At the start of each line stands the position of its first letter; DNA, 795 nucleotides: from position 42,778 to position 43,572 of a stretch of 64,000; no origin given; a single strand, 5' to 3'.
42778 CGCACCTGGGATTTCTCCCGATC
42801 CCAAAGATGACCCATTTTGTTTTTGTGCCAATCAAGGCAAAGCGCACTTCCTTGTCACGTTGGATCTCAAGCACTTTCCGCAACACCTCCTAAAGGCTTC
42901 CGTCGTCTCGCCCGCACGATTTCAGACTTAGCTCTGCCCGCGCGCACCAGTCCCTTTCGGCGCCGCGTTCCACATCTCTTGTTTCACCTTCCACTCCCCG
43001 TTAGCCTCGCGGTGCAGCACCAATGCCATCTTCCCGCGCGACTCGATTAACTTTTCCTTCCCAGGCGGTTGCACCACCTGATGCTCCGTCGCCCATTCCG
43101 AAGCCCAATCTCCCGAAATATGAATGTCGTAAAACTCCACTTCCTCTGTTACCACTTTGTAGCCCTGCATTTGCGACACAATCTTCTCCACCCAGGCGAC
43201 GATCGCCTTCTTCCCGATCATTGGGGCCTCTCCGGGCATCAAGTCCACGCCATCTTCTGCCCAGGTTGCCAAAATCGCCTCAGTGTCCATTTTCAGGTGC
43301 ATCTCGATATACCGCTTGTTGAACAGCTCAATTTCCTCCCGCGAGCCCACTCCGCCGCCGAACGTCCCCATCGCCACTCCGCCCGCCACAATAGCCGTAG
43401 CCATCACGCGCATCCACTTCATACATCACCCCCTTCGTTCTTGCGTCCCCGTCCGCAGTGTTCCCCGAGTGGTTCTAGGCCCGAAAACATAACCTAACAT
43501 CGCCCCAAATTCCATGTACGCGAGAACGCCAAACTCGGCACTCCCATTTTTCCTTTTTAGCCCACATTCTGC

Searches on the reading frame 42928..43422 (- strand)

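Call 61: search_protein_families(library=pfam, proteins=[window:42928-43422:-], max_evalue=0.01)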
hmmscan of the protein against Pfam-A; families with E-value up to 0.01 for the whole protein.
window:42928-43422:- (164 aa): 4 families
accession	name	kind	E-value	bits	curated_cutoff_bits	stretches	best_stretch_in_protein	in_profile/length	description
PF13474.12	SnoaL_3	-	2.8e-06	28.1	22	1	32-148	2-113/121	SnoaL-like domain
PF12680.13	SnoaL_2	-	3.6e-06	28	27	1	37-122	3-82/102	SnoaL-like domain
PF14534.12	DUF4440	-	4.7e-06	27.4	25.2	1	37-146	7-107/107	Domain of unknown function (DUF4440)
PF13577.12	SnoaL_4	-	1.4e-05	25.6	24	1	27-147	5-123/126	SnoaL-like domain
